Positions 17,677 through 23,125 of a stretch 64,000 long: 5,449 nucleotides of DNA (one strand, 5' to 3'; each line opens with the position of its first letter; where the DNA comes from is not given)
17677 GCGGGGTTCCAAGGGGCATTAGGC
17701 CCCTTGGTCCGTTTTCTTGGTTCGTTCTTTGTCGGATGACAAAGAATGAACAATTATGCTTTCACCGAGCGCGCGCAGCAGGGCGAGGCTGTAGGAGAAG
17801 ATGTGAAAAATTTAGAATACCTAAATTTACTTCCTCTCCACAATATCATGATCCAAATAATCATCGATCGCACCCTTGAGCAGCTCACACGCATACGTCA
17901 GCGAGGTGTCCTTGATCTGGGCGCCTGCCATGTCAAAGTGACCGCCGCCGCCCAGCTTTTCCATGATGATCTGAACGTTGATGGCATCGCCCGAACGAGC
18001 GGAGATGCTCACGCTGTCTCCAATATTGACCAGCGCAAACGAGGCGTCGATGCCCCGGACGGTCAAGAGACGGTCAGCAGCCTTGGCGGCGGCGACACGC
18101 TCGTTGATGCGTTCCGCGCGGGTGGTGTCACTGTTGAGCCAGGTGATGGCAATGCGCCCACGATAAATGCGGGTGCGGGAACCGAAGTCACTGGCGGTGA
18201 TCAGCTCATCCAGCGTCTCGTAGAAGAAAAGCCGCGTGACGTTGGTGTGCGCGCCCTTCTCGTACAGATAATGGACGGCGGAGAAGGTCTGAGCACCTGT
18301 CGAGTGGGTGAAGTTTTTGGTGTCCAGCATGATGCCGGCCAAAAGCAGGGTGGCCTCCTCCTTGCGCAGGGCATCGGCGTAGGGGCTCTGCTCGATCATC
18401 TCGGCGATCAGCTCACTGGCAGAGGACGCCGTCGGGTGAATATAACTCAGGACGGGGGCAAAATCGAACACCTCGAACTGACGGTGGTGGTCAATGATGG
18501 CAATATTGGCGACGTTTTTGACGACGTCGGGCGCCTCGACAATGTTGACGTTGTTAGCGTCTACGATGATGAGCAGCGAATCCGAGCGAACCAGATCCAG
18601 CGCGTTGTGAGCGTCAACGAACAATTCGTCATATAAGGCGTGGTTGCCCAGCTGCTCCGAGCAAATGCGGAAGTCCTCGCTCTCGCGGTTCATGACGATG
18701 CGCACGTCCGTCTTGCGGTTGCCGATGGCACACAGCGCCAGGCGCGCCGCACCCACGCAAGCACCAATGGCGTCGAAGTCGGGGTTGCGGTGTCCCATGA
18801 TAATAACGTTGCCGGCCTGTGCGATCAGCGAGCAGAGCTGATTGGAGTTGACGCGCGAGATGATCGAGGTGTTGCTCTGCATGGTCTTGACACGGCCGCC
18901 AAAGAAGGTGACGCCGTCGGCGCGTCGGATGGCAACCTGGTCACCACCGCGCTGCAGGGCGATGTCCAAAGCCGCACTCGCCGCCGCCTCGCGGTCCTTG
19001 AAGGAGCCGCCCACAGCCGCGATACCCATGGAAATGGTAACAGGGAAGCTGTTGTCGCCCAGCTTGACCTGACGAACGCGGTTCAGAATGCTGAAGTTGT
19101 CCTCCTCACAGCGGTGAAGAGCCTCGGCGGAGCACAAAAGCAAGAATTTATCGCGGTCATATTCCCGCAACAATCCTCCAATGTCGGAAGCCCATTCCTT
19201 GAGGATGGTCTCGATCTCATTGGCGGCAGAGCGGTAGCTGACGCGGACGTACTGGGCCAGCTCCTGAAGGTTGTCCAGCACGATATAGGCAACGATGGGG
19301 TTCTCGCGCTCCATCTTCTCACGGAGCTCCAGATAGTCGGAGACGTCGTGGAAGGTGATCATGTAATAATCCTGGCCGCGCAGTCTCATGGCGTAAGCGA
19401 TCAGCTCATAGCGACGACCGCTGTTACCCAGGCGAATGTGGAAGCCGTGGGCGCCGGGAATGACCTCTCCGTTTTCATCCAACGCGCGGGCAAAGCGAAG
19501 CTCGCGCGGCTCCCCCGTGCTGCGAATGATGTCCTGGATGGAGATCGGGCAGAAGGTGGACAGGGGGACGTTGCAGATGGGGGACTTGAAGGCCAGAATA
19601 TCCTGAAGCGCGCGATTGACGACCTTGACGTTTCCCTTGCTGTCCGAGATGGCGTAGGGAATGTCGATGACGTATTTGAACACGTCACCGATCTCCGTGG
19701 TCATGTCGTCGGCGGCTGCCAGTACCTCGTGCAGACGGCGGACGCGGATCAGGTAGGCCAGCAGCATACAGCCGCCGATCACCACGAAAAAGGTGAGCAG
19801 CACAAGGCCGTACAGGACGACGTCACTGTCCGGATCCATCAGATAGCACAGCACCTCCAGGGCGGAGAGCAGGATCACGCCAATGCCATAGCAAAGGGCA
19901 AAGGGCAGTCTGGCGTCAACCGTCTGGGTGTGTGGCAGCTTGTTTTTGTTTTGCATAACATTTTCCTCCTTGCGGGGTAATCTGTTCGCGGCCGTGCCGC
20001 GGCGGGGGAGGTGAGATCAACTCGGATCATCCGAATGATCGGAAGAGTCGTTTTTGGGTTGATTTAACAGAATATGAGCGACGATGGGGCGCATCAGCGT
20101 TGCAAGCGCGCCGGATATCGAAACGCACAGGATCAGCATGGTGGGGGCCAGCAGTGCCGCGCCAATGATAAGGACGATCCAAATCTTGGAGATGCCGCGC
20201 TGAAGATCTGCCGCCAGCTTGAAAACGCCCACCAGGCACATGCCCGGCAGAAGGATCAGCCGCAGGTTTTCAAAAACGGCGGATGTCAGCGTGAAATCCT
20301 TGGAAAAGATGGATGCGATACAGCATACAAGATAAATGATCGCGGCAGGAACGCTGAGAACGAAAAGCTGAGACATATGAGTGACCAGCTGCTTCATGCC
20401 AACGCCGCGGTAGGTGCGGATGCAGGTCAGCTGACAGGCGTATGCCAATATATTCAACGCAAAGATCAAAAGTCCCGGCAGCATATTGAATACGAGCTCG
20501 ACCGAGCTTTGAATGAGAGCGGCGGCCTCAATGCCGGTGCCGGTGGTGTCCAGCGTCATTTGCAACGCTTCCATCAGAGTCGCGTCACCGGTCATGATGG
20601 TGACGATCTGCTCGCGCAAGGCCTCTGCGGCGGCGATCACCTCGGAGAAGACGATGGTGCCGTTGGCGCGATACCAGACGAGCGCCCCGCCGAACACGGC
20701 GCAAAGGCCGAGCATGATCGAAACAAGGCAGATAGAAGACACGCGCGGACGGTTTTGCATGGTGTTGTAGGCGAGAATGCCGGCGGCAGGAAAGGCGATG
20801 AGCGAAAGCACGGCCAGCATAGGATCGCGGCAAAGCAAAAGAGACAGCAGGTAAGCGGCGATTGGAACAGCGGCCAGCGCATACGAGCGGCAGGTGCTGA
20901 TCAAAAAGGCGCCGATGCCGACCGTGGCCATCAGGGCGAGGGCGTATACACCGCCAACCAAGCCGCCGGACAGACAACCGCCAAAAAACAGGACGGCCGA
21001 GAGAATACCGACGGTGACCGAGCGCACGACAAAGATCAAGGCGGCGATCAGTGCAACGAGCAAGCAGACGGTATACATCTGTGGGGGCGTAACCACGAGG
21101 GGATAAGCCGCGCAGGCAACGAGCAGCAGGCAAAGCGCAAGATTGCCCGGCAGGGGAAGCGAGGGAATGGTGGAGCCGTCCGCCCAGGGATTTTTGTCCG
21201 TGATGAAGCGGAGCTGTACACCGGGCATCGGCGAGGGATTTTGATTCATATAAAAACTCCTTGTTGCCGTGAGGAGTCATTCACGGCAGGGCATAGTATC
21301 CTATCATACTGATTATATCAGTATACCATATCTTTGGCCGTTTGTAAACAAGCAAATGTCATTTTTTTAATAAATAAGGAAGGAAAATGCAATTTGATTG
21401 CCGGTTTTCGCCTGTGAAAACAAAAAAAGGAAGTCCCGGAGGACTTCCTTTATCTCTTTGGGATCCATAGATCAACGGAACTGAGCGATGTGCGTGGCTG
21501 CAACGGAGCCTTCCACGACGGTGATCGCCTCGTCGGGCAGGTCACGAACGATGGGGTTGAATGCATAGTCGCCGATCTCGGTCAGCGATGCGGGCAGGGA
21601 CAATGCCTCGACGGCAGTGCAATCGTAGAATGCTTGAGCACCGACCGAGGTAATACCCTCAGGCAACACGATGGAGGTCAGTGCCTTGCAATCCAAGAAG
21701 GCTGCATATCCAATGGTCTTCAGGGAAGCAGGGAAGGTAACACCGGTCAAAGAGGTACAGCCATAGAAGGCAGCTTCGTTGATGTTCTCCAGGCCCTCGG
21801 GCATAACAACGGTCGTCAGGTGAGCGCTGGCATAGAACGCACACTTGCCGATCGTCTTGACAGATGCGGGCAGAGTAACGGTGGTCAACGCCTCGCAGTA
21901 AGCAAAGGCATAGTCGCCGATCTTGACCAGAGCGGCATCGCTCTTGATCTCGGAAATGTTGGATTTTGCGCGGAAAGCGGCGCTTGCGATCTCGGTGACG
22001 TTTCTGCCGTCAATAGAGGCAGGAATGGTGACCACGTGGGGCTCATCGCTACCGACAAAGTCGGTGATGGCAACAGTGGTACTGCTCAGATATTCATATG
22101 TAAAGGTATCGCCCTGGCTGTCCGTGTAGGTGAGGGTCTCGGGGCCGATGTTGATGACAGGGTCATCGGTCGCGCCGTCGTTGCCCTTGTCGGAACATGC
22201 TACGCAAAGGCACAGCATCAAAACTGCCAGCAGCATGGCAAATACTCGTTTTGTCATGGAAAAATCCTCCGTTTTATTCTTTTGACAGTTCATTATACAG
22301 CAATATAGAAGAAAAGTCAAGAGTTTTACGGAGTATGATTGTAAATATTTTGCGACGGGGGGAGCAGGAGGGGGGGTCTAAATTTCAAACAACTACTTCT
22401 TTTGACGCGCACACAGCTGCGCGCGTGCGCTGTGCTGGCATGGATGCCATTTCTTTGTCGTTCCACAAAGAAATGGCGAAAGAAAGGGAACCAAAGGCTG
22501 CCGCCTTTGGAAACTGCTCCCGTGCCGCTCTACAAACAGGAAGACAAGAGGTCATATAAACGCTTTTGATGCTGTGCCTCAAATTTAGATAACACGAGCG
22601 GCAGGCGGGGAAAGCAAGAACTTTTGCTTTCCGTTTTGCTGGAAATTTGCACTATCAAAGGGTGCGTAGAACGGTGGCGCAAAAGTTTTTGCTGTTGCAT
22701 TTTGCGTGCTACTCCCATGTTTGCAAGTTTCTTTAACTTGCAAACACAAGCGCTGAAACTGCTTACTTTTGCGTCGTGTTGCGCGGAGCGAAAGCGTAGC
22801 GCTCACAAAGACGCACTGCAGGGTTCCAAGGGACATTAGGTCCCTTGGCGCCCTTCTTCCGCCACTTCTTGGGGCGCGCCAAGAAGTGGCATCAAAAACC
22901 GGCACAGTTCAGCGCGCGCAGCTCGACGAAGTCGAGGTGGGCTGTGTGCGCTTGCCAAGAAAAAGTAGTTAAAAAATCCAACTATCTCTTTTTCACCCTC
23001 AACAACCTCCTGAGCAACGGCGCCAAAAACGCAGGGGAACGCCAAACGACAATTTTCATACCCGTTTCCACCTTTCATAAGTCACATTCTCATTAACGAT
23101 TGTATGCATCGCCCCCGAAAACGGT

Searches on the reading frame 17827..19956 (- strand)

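Call 14: search_protein_families(library=ncbifam, proteins=[window:17827-19956:-])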
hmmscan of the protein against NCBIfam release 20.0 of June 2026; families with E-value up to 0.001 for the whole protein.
window:17827-19956:- (709 aa): 13 families
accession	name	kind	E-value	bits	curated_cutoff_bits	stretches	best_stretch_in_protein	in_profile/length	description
NF011110.0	PRK14538.1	equivalog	1.6e-81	274.6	707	1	196-695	181-676/838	putative bifunctional signaling protein/50S ribosomal protein L9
NF053633.1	OlncasPapPhNrnA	equivalog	9.5e-15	54.3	350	1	370-684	5-301/317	bifunctional oligoribonuclease/PAP phosphatase NrnA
NF003877.0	PRK05427.1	equivalog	1.7e-13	50.7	283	1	384-557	4-160/308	manganese-dependent inorganic pyrophosphatase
NF041569.1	A-tRNAntase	equivalog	4.7e-13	48.3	1440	1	385-700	3-304/880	A-adding tRNA nucleotidyltransferase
NF011442.0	PRK14869.1-4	equivalog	1.5e-12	46.8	400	1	462-565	307-406/543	putative manganese-dependent inorganic diphosphatase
NF011449.0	PRK14869.2-5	equivalog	1.5e-08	34.1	411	1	459-556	206-298/451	putative manganese-dependent inorganic diphosphatase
NF011447.0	PRK14869.2-3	equivalog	4.9e-08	32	522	1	462-566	305-405/540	putative manganese-dependent inorganic diphosphatase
NF011443.0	PRK14869.1-5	equivalog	3e-07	29.3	335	0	462-555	308-396/546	putative manganese-dependent inorganic diphosphatase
NF011440.0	PRK14869.1-2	equivalog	5.4e-07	28.6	746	0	462-555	302-390/541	putative manganese-dependent inorganic diphosphatase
NF011445.0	PRK14869.2-1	equivalog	1.1e-06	27.3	483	1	461-555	308-397/548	putative manganese-dependent inorganic diphosphatase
NF011441.0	PRK14869.1-3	equivalog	1.8e-05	23.5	753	0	462-557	307-397/548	putative manganese-dependent inorganic diphosphatase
NF011444.0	PRK14869.1-6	equivalog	3.5e-05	22.6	1105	0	462-555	307-395/547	putative manganese-dependent inorganic diphosphatase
NF011448.0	PRK14869.2-4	equivalog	7.1e-05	21.3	562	0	461-556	322-413/563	putative manganese-dependent inorganic diphosphatase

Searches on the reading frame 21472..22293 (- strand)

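Call 76: search_protein_families(library=pfam, proteins=[window:21472-22293:-], max_evalue=0.00001)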
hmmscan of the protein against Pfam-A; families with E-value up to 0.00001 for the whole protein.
window:21472-22293:- (273 aa): 1 family
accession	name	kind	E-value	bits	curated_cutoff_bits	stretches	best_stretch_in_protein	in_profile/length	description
PF13306.12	LRR_5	-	2.1e-61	205.9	27.7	2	100-225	1-123/127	BspA type Leucine rich repeat region (6 copies)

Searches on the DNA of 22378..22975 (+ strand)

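Call 64: search_dna_similar(query=window:22378-22975:+, collection=phages, mode=distant, max_rows=10)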
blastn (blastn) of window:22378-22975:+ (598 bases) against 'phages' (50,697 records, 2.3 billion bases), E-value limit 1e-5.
No match.
